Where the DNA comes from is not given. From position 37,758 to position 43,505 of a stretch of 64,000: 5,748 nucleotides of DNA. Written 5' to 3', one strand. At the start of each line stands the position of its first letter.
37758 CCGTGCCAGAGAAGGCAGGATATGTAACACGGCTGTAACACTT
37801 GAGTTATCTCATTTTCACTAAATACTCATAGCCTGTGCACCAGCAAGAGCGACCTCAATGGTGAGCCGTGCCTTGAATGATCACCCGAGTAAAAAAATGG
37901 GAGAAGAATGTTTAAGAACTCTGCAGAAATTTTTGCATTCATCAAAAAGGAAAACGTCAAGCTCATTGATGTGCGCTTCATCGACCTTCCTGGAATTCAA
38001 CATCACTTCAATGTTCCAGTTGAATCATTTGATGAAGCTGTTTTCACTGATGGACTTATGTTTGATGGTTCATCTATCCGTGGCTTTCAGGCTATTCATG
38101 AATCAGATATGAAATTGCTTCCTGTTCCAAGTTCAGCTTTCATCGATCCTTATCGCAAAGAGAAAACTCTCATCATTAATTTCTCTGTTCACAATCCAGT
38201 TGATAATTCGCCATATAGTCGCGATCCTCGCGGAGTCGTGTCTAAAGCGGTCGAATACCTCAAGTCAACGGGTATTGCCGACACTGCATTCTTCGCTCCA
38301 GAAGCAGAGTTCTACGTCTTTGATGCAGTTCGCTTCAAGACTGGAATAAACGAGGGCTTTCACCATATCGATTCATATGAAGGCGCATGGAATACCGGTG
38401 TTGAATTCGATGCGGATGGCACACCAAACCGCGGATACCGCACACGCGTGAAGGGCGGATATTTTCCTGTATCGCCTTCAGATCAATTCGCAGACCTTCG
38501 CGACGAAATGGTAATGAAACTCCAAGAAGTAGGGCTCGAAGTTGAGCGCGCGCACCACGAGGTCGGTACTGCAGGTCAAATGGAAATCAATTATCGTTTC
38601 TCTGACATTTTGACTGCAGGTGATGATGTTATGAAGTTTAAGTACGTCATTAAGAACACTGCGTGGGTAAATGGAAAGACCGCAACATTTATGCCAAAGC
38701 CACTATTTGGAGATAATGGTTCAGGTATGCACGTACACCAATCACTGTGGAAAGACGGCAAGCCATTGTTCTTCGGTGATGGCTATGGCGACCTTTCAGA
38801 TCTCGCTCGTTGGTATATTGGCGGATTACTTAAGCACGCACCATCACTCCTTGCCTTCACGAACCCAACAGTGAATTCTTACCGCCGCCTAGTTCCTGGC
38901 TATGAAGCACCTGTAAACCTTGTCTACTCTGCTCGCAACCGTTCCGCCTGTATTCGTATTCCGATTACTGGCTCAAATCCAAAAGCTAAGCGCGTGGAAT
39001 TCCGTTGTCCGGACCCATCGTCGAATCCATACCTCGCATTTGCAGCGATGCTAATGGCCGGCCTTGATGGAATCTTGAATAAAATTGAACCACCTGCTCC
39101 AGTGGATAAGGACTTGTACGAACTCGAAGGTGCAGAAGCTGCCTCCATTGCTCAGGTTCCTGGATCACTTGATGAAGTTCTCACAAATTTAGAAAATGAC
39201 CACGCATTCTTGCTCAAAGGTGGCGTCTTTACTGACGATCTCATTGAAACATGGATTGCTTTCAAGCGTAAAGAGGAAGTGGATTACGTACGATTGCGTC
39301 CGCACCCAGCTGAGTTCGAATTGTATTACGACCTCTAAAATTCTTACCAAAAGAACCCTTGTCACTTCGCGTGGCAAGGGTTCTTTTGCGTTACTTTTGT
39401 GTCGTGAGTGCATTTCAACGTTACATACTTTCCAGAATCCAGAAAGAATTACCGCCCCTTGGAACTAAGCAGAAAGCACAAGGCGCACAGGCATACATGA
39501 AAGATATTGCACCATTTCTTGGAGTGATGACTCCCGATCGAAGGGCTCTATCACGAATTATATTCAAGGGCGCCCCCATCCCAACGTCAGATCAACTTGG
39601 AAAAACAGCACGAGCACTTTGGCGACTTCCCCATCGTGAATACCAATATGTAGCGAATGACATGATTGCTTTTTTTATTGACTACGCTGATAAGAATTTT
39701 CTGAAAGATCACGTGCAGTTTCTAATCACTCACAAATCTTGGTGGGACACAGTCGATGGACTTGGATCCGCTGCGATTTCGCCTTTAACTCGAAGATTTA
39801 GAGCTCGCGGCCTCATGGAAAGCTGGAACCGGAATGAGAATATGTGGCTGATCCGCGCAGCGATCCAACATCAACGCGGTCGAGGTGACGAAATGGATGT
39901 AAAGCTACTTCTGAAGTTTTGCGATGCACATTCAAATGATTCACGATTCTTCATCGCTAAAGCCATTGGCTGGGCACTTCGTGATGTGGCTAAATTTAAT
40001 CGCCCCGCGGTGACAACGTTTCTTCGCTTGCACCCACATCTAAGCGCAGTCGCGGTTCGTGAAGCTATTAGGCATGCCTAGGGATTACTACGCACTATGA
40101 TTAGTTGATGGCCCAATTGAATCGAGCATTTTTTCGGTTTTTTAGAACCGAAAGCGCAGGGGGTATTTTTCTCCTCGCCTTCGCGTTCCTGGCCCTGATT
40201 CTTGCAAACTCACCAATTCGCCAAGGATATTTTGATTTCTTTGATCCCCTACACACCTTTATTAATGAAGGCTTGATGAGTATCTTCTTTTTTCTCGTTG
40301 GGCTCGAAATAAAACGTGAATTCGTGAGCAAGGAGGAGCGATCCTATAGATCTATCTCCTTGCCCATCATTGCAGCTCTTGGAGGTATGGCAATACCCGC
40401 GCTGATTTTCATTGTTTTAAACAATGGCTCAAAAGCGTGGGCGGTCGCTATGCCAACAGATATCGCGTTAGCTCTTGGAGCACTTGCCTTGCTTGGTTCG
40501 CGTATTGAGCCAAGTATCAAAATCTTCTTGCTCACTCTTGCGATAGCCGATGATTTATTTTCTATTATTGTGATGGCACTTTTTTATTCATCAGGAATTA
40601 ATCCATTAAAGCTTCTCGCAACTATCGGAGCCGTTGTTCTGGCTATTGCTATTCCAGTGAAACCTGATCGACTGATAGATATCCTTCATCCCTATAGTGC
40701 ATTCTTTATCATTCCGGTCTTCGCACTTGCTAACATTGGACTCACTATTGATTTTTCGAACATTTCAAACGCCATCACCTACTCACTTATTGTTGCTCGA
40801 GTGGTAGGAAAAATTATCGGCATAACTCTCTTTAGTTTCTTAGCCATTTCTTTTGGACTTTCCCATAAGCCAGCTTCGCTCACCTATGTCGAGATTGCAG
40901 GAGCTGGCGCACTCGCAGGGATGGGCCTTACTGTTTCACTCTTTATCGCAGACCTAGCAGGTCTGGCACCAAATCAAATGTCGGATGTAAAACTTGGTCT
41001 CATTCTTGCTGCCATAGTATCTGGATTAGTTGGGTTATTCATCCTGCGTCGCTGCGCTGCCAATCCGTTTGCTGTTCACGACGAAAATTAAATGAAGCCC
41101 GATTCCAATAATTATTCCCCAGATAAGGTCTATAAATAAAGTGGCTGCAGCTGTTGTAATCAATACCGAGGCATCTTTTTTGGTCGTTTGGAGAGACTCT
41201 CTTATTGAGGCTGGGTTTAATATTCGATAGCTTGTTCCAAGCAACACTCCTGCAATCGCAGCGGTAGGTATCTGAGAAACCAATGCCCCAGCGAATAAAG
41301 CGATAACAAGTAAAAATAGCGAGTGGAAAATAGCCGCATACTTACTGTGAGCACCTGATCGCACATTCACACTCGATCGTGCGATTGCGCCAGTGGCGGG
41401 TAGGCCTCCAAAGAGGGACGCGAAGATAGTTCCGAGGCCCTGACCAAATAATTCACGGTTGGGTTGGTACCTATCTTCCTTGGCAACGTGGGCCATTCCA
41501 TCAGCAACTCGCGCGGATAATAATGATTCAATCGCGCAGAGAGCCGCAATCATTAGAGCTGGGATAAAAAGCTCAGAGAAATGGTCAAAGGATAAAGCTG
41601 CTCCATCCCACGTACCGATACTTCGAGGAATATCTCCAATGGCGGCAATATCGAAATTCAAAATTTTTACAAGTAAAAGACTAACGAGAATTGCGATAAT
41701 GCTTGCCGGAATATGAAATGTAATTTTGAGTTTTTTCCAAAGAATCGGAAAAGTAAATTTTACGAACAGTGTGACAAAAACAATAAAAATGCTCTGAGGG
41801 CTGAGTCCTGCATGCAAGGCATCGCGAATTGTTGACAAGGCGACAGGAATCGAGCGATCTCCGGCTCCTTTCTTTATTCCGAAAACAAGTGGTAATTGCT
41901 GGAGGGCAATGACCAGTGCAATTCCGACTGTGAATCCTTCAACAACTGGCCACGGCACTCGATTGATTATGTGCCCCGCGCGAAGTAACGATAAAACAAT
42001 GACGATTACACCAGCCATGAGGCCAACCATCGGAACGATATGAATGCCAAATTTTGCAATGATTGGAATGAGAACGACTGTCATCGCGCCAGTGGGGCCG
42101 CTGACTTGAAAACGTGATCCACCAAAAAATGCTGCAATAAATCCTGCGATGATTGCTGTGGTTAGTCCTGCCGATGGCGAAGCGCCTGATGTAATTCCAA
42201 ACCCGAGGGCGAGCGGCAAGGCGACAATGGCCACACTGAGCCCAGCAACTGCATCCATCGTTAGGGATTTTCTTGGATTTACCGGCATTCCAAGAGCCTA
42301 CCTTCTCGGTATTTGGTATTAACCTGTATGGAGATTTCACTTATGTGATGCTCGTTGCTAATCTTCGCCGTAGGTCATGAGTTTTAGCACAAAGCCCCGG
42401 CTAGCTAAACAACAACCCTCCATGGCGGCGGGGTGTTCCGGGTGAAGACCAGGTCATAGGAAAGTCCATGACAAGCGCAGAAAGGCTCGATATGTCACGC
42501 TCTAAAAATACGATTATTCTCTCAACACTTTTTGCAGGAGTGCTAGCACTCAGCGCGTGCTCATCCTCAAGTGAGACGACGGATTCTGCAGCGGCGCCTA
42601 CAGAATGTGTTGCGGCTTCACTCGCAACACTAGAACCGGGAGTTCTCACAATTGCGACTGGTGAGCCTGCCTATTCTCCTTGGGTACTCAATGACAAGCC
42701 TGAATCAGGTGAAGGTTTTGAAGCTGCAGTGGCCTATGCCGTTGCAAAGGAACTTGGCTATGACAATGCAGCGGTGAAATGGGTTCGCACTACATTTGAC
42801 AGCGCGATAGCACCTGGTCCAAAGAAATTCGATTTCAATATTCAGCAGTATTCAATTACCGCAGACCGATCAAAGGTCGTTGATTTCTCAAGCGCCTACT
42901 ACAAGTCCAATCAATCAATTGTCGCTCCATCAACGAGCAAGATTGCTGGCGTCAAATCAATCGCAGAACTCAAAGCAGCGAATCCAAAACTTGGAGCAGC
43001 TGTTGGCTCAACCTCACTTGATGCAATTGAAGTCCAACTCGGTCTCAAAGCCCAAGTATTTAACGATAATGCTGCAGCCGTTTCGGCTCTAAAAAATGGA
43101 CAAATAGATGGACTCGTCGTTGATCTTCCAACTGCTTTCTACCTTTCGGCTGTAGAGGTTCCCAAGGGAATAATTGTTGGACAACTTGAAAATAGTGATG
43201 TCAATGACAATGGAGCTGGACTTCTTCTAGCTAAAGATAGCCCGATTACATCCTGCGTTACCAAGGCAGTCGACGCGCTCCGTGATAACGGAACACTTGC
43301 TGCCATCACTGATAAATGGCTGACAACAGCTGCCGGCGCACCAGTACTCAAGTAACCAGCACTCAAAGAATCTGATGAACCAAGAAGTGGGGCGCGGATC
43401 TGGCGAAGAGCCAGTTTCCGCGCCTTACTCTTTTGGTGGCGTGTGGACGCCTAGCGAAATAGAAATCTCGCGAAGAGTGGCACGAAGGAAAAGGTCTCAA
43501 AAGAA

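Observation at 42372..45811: SAM-IV riboswitch controls a polar amino-acid ABC importer plus an N-formyl-amidohydrolase: candidate N-acyl sulfur-amino-acid salvage system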

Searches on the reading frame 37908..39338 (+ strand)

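Call 4: search_protein_families(library=pfam, proteins=[window:37908-39338:+])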
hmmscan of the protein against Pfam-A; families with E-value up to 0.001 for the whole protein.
window:37908-39338:+ (476 aa): 2 families
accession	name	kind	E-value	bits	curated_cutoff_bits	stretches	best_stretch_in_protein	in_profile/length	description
PF00120.29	Gln-synt_C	-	8.6e-136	452.9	24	1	105-473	2-344/344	Glutamine synthetase, catalytic domain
PF03951.24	Gln-synt_N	-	2.9e-28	97.7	33.4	1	16-97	1-82/82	Glutamine synthetase, beta-Grasp domain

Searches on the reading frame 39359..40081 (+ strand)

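Call 4: search_protein_families(library=pfam, proteins=[window:39359-40081:+])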
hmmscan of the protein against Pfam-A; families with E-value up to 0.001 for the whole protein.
window:39359-40081:+ (240 aa): 1 family
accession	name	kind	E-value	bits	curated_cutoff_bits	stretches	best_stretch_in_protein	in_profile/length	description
PF08713.17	DNA_alkylation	-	1.8e-49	168.8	21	1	27-239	1-212/213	DNA alkylation repair enzyme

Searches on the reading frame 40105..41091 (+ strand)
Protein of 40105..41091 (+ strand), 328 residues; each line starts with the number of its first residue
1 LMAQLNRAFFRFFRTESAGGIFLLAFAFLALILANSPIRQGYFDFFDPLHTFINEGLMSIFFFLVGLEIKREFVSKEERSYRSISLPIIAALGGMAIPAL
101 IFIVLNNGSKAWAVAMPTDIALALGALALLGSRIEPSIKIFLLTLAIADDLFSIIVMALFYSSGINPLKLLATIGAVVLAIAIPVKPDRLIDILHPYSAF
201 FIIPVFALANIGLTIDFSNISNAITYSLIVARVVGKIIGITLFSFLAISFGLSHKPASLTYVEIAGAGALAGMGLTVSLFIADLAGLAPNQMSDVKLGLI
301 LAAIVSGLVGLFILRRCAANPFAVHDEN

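Call 4: search_protein_families(library=pfam, proteins=[window:40105-41091:+])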
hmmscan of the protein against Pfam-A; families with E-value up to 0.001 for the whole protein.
window:40105-41091:+ (328 aa): 1 family
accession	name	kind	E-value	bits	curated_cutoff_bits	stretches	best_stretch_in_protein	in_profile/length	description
PF06965.17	Na_H_antiport_1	-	1.6e-83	281.1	23.5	2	11-182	2-190/374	Na+/H+ antiporter 1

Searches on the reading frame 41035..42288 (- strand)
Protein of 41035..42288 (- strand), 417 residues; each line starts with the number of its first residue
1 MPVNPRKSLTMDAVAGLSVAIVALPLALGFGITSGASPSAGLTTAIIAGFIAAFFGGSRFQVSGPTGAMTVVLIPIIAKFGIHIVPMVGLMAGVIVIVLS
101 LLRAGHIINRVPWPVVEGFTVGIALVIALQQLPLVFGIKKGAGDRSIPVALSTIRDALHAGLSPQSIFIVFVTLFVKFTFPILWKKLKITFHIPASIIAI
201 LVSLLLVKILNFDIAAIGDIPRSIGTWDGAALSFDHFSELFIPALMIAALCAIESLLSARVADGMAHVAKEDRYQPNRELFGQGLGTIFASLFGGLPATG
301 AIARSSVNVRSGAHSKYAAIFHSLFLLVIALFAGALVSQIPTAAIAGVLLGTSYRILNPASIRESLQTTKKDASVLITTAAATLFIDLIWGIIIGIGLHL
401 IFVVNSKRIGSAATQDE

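Call 4: search_protein_families(library=pfam, proteins=[window:41035-42288:-])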
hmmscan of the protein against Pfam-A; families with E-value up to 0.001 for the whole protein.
window:41035-42288:- (417 aa): 3 families
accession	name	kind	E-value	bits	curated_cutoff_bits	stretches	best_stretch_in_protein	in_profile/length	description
PF00916.26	Sulfate_transp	-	2.3e-66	224.6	23.2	1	9-378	1-379/380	Sulfate permease family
PF00860.26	Xan_ur_permease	-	6.3e-07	28.9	27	1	21-380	18-374/389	Permease family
PF16983.11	MFS_MOT1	-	0.00017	22.4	30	1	264-354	25-109/111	Molybdate transporter of MFS superfamily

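Call 8: search_protein_families(library=ncbifam, proteins=[window:41035-42288:-], max_evalue=0.00001)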
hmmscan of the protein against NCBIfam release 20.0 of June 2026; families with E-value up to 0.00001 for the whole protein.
window:41035-42288:- (417 aa): 3 families
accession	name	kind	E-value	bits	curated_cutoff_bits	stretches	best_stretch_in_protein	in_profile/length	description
NF008660.1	PRK11660.1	equivalog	5.5e-79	266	614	2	7-219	27-235/572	C4-dicarboxylic acid transporter DauA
NF050096.1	BicarbTportBicA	equivalog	1.8e-60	205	880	1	8-404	11-405/547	bicarbonate transporter BicA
TIGR00815.1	sulP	subfamily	1.2e-59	202.3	380.45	1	7-404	12-422/565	sulfate permease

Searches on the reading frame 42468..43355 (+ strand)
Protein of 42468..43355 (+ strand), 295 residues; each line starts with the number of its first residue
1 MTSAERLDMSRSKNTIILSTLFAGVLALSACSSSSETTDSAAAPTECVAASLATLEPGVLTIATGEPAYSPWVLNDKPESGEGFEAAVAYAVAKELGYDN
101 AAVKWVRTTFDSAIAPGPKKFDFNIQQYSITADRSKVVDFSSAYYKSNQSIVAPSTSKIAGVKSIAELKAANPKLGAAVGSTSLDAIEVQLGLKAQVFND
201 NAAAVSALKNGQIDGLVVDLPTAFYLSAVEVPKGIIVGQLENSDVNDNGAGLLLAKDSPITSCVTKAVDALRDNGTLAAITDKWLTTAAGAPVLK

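Call 4: search_protein_families(library=pfam, proteins=[window:42468-43355:+])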
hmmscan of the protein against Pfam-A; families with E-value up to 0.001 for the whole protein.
window:42468-43355:+ (295 aa): 1 family
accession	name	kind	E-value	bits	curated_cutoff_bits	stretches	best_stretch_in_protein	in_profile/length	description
PF00497.25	SBP_bac_3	-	2.7e-22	79.4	26.4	1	66-286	6-131/132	Bacterial extracellular solute-binding proteins, family 3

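Call 8: search_protein_families(library=ncbifam, proteins=[window:42492-43355:+], max_evalue=0.00001)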
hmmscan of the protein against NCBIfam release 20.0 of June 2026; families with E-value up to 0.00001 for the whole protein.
window:42492-43355:+ (287 aa): 9 families
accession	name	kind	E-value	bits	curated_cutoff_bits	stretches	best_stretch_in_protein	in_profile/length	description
TIGR01096.1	3A0103s03R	subfamily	1.6e-25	90.1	256.35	1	40-277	14-250/250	lysine/arginine/ornithine ABC transporter substrate-binding protein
NF008426.0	PRK11260.1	equivalog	4.3e-17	62.2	312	1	49-278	40-261/266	cystine ABC transporter substrate-binding protein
NF007029.0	PRK09495.1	equivalog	4.7e-14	52.8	303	1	59-279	33-245/248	glutamine ABC transporter substrate-binding protein GlnH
NF041765.1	ArtJ_Ecoli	equivalog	1e-12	48.2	510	1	60-278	30-242/243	arginine ABC transporter substrate-binding protein ArtJ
NF041764.1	ArtI_Ecoli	equivalog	2.3e-10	40.3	522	1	54-277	25-241/243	arginine ABC transporter substrate-binding protein ArtI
NF008885.0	PRK11917.1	equivalog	4.3e-10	39.6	373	1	13-211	8-200/259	bifunctional adhesin/ABC transporter aspartate/glutamate-binding protein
NF011583.0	PRK15007.1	subfamily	2.8e-09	36.7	358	1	52-277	23-241/243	arginine ABC transporter substrate-binding protein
NF011586.0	PRK15010.1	equivalog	5.1e-07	29.5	440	1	40-277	17-253/260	lysine/arginine/ornithine ABC transporter substrate-binding protein ArgT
NF052427.1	StpK7MSMEG_1200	equivalog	1.5e-06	27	900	1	37-276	347-584/601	serine/threonine protein kinase StpK7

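Call 9: search_solved_structures(query=window:42492-43355:+, max_evalue=0.001)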
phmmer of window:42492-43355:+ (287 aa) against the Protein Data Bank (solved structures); distinct sequences matched with E-value up to 0.001: 69 (the best 60 are shown).
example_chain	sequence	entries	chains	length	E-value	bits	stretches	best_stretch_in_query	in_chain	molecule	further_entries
5t0w_A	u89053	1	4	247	1.2e-19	74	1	47-277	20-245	AncCDT-1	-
5tuj_C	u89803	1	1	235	1.9e-19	73.4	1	47-277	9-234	Ancestral protein CDT-Anc1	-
6h30_A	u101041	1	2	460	2.8e-19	72.8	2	41-277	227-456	Glutamine ABC transporter permease and substrate binding protein protein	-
4zv1_A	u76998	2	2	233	6.1e-17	65.1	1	51-277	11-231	AncQR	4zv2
9e2b_A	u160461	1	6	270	2e-13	53.6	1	47-227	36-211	ABC-type transporter, periplasmic subunit family 3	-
4ymx_A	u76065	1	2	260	2.3e-12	50.1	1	69-277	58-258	ABC-type amino acid transport system, periplasmic component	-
3vv5_A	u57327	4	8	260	3.8e-12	49.4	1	51-277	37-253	Amino acid ABC transporter, binding protein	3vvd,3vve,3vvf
4kqp_A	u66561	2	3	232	9.4e-12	48.1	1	44-277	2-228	Glutamine ABC transporter permease and substrate binding protein protein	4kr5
4i62_A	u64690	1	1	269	1.4e-11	47.6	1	50-272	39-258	Amino acid ABC transporter, periplasmic amino acid-binding protein, putative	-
2pyy_A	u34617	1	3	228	1.5e-11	47.4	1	60-277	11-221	Ionotropic glutamate receptor bacterial homologue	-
5eyf_A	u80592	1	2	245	1.6e-11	47.4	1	71-279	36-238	Glutamate ABC superfamily ATP binding cassette transporter, binding protein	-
4h5f_A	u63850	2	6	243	3.1e-11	46.4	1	46-275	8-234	Amino acid ABC superfamily ATP binding cassette transporter, binding protein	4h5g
6svf_A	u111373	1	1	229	3.8e-10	42.9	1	61-277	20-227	Amino acid ABC transporter, periplasmic amino acid-binding protein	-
6r85_A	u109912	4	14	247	3.9e-10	42.8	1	106-278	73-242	Glutamate receptor 3.3,Glutamate receptor 3.3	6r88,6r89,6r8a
5jos_A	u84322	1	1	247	4e-10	42.8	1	46-277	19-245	Cyclohexadienyl dehydratase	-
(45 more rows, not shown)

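Call 50: search_solved_structures(query=window:42492-43355:+, max_evalue=1e-11, show_alignments=5)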
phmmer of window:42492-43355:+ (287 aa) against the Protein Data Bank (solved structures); distinct sequences matched with E-value up to 1e-11: 8.
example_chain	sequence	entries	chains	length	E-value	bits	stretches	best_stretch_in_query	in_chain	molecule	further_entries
5t0w_A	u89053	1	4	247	1.2e-19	74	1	47-277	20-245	AncCDT-1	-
5tuj_C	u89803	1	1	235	1.9e-19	73.4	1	47-277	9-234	Ancestral protein CDT-Anc1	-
6h30_A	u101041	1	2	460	2.8e-19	72.8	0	41-277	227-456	Glutamine ABC transporter permease and substrate binding protein protein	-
4zv1_A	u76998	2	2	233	6.1e-17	65.1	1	51-277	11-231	AncQR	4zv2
9e2b_A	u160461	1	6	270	2e-13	53.6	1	47-227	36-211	ABC-type transporter, periplasmic subunit family 3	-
4ymx_A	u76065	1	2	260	2.3e-12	50.1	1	69-277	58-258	ABC-type amino acid transport system, periplasmic component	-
3vv5_A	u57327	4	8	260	3.8e-12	49.4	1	51-277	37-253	Amino acid ABC transporter, binding protein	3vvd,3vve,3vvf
4kqp_A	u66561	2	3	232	9.4e-12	48.1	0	44-277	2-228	Glutamine ABC transporter permease and substrate binding protein protein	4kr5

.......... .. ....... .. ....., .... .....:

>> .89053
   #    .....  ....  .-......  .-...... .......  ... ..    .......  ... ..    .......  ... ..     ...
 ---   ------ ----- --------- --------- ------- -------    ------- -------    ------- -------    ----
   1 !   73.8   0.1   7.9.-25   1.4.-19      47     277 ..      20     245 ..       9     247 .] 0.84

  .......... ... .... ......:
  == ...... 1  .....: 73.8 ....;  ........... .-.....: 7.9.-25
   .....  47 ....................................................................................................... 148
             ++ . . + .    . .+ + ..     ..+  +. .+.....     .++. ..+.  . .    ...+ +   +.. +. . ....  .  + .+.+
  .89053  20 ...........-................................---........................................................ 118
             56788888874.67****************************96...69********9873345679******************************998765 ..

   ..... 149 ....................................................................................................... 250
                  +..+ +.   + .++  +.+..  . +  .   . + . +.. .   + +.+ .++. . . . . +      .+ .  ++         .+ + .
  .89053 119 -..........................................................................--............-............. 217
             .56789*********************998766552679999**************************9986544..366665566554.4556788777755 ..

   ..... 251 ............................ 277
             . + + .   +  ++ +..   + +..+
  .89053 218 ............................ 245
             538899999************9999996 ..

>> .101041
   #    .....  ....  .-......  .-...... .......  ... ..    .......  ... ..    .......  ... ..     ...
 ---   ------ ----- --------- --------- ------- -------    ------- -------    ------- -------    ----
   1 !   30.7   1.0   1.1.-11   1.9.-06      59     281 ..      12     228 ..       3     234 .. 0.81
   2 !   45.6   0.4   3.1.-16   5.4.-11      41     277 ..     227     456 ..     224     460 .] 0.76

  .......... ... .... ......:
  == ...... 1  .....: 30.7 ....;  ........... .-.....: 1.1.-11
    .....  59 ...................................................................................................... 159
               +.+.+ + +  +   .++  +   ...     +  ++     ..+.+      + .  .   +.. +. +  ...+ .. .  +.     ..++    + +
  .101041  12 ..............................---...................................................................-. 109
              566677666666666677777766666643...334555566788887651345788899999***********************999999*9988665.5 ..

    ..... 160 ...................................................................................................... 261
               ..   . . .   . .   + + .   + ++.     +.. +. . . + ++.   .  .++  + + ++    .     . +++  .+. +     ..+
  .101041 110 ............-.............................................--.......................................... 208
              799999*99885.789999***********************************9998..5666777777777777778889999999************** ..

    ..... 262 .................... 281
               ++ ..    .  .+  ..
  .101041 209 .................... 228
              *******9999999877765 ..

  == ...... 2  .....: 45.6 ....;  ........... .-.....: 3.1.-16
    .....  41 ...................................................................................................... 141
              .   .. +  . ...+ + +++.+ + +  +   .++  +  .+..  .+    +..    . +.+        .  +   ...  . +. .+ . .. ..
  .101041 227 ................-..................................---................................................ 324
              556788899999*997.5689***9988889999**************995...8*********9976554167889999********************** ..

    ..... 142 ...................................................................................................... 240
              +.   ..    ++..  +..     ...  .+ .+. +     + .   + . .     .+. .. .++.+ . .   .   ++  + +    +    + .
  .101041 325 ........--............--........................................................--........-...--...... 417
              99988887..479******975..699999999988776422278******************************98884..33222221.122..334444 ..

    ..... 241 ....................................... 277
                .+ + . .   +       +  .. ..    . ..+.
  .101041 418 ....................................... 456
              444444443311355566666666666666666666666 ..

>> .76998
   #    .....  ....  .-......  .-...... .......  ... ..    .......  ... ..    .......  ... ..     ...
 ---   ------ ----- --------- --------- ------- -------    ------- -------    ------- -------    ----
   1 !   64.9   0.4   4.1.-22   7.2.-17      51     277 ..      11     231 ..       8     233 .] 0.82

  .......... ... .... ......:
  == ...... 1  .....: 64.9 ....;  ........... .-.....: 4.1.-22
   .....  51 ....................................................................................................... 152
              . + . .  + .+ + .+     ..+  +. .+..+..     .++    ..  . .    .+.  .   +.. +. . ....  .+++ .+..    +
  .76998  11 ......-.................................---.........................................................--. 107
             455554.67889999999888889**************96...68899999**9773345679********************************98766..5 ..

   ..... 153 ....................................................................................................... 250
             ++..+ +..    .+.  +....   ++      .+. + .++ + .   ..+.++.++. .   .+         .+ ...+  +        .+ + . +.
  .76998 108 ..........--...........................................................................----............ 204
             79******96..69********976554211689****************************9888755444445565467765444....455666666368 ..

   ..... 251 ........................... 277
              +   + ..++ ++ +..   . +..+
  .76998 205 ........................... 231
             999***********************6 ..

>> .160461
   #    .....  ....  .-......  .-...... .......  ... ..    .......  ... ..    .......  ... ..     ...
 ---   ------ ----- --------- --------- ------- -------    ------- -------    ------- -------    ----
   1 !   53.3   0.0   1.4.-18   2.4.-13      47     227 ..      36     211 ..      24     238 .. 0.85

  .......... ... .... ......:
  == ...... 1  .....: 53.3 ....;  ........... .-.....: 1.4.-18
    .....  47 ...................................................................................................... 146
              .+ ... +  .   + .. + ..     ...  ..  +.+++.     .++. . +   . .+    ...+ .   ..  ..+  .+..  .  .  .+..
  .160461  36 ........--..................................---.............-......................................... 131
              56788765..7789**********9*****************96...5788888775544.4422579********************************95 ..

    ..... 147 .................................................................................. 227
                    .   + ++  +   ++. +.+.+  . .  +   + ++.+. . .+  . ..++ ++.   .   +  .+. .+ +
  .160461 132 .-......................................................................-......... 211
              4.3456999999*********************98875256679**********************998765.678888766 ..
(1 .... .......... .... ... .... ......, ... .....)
